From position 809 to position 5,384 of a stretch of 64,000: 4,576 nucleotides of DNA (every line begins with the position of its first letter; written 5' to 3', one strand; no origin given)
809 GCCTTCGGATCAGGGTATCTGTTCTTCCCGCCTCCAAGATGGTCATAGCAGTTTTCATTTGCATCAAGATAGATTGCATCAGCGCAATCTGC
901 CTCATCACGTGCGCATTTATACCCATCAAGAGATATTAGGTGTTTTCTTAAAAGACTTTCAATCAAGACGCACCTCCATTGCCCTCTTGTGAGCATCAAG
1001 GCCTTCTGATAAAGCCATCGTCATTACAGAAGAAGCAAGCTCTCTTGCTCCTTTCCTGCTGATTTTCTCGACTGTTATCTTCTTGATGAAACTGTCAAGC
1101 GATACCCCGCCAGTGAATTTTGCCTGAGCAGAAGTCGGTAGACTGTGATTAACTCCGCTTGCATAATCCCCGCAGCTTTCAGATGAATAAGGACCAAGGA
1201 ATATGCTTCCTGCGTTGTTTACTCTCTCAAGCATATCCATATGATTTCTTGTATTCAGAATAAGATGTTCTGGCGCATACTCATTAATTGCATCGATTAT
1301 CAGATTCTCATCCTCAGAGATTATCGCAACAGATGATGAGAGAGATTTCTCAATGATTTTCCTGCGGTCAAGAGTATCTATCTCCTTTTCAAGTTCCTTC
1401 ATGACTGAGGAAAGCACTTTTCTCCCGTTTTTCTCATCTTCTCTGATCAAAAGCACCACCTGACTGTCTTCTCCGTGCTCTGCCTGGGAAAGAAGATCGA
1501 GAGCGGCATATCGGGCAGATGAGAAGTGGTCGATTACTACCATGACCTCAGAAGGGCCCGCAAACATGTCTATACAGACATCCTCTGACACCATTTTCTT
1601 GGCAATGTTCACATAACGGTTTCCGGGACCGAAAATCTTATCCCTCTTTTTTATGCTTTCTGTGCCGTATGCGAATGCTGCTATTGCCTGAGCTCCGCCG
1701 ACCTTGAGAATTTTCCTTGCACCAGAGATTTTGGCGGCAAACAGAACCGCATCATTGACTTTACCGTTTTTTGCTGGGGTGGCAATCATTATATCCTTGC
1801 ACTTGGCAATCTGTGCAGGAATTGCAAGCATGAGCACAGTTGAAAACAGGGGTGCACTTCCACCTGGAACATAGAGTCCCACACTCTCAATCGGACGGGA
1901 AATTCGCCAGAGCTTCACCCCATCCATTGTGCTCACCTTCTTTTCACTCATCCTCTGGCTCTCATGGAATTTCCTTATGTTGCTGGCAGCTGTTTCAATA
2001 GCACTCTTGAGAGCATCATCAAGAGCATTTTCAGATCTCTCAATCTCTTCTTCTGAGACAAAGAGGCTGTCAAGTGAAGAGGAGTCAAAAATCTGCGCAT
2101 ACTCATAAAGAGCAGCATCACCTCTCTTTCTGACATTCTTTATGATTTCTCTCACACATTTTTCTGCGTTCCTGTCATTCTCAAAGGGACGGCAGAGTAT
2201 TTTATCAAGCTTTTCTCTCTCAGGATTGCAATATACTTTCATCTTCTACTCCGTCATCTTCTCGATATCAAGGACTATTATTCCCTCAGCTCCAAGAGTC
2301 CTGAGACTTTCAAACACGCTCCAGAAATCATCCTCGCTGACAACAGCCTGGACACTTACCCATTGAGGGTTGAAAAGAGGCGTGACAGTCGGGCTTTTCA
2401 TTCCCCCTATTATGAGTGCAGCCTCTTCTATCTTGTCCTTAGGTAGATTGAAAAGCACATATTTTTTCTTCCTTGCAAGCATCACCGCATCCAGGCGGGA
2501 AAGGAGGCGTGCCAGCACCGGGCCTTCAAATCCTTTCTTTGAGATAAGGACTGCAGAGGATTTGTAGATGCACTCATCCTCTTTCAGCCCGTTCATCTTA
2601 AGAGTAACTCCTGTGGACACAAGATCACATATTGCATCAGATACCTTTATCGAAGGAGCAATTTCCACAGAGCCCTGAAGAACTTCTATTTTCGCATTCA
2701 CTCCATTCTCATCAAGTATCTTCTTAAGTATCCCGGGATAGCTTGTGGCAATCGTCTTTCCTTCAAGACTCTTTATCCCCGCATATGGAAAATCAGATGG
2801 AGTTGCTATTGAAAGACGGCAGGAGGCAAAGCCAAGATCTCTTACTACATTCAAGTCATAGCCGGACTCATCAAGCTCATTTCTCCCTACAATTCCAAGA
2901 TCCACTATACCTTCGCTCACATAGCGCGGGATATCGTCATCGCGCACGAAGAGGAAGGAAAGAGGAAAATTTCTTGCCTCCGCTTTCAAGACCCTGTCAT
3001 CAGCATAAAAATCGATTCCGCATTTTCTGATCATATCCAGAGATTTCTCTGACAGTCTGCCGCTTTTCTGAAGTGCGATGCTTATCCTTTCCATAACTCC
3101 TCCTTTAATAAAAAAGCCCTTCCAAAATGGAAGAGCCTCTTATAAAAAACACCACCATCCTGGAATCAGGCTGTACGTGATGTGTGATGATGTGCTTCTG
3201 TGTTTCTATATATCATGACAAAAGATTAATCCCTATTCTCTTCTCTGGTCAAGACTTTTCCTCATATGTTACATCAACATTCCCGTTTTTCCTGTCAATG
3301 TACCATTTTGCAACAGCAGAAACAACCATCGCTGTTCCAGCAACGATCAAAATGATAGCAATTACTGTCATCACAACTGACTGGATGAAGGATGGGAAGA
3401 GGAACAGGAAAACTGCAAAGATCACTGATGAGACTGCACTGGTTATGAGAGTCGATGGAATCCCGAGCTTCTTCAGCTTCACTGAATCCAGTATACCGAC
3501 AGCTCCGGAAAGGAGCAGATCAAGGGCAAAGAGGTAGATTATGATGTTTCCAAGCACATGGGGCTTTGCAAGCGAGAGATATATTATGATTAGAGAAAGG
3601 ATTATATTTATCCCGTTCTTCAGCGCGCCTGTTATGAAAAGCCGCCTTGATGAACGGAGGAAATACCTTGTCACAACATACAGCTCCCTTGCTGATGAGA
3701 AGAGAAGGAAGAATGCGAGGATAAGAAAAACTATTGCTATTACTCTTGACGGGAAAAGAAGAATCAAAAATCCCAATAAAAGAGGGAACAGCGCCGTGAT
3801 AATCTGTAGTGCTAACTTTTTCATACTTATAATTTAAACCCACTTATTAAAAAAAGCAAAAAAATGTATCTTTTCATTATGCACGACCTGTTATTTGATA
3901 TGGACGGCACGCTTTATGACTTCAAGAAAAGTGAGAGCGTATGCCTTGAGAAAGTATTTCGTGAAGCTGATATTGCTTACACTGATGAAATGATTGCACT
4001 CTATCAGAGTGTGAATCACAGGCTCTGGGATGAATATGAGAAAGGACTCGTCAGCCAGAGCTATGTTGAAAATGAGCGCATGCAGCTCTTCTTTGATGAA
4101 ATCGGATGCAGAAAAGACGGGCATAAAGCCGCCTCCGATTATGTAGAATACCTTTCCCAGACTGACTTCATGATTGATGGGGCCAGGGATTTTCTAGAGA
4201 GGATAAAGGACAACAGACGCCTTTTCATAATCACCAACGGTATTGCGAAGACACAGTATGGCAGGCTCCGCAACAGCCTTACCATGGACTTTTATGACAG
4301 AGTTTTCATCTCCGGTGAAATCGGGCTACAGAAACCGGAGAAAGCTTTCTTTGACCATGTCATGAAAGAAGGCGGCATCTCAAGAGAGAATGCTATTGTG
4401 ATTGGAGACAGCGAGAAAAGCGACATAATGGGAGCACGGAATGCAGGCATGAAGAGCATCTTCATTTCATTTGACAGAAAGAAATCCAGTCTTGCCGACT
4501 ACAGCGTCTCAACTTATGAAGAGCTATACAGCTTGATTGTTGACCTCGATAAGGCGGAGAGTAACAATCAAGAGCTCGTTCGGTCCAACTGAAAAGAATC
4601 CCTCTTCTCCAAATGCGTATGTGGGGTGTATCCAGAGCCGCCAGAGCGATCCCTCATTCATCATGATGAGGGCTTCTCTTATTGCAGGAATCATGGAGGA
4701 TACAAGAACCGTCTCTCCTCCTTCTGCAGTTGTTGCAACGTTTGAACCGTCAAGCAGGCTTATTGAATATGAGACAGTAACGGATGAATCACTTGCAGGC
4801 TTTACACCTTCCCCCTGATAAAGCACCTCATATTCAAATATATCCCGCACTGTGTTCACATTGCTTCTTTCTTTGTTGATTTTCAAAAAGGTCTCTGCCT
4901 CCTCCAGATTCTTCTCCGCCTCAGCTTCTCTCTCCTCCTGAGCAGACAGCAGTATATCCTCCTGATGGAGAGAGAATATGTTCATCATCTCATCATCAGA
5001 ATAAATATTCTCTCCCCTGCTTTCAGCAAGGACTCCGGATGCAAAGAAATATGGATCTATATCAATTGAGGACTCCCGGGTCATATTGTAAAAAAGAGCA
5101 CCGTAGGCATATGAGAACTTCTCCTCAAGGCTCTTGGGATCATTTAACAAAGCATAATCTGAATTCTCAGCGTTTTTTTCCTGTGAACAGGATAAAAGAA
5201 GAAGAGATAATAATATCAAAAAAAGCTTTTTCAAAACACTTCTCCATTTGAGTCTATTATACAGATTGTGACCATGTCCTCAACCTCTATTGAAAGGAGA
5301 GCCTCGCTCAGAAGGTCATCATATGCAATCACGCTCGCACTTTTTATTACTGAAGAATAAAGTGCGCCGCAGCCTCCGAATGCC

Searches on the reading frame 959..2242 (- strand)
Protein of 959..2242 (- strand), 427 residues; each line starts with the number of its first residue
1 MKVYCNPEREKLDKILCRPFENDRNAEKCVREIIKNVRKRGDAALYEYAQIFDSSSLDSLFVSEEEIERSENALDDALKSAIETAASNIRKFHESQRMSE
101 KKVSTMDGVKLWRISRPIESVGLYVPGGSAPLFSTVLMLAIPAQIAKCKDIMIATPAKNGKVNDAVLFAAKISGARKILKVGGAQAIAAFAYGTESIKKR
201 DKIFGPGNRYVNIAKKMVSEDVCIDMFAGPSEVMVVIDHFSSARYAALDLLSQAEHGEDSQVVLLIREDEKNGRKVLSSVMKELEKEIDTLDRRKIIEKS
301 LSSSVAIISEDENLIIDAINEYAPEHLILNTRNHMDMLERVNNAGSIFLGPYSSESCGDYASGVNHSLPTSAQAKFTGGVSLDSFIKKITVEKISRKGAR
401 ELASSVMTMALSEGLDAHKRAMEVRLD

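Call 34: search_protein_families(library=pfam, proteins=[window:959-2242:-], max_evalue=0.001)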
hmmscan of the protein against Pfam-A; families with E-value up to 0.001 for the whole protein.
window:959-2242:- (427 aa): 1 family
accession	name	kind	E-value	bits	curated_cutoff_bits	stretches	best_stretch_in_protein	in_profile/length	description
PF00815.25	Histidinol_dh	-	3.2e-155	517.6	27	1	19-426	4-411/411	Histidinol dehydrogenase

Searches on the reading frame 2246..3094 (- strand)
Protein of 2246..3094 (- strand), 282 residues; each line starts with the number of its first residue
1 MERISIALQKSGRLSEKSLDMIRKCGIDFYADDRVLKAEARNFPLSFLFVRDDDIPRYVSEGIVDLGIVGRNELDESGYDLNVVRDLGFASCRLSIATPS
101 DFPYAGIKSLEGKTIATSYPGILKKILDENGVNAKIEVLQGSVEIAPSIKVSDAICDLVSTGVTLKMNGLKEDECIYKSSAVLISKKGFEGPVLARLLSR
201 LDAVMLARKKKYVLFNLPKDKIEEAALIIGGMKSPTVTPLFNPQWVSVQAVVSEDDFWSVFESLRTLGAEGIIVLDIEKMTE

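Call 34: search_protein_families(library=pfam, proteins=[window:2246-3094:-], max_evalue=0.001)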
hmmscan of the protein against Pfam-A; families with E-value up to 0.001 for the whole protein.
window:2246-3094:- (282 aa): 2 families
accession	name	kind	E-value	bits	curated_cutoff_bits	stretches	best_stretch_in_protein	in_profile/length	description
PF01634.23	HisG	-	2.5e-46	158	25.5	1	51-189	1-142/158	ATP phosphoribosyltransferase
PF08029.16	HisG_C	-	2.8e-24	85.5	23.5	1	207-279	1-73/73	HisG, C-terminal domain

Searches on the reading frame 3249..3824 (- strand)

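Call 34: search_protein_families(library=pfam, proteins=[window:3249-3824:-], max_evalue=0.001)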
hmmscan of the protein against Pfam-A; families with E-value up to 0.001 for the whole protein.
window:3249-3824:- (191 aa): 1 family
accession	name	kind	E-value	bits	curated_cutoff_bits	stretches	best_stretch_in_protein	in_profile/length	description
PF03729.18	DUF308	-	2.8e-08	34.3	25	0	75-141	4-72/73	Short repeat of unknown function (DUF308)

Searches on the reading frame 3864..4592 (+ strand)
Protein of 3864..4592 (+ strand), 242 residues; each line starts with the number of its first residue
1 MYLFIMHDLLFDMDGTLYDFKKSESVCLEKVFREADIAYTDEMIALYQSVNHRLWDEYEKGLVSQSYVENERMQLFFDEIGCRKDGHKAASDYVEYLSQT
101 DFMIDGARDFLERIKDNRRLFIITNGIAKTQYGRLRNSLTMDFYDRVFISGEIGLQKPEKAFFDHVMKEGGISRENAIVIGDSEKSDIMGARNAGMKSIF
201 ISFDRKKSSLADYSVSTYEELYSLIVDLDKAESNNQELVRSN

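Call 34: search_protein_families(library=pfam, proteins=[window:3864-4592:+], max_evalue=0.001)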
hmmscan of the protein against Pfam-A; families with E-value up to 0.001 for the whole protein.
window:3864-4592:+ (242 aa): 3 families
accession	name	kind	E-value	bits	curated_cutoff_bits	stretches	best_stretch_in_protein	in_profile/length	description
PF13419.12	HAD_2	-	3.6e-21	76.5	23.8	1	9-200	1-177/178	Haloacid dehalogenase-like hydrolase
PF00702.32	Hydrolase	-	4.8e-19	69.9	26.4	1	10-195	5-191/191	haloacid dehalogenase-like hydrolase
PF13242.12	Hydrolase_like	-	1.2e-10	41.6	22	1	156-202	3-49/75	HAD-hyrolase-like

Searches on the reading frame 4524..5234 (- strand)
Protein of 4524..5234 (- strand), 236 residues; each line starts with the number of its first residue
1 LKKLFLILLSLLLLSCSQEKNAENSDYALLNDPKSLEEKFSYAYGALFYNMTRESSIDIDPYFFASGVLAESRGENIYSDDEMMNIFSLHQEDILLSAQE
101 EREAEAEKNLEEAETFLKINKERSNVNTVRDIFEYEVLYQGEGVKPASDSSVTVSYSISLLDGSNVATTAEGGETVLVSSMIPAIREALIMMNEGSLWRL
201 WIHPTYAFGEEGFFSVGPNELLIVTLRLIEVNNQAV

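Call 34: search_protein_families(library=pfam, proteins=[window:4524-5234:-], max_evalue=0.001)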
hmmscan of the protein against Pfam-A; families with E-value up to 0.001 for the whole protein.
window:4524-5234:- (236 aa): 2 families
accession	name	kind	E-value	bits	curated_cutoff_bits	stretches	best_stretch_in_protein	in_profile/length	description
PF01346.23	FKBP_N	-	4.7e-12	47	22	1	37-137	1-97/97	Domain amino terminal to FKBP-type peptidyl-prolyl isomerase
PF00254.34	FKBP_C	-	2.5e-08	34.6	21.1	1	145-223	4-88/94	FKBP-type peptidyl-prolyl cis-trans isomerase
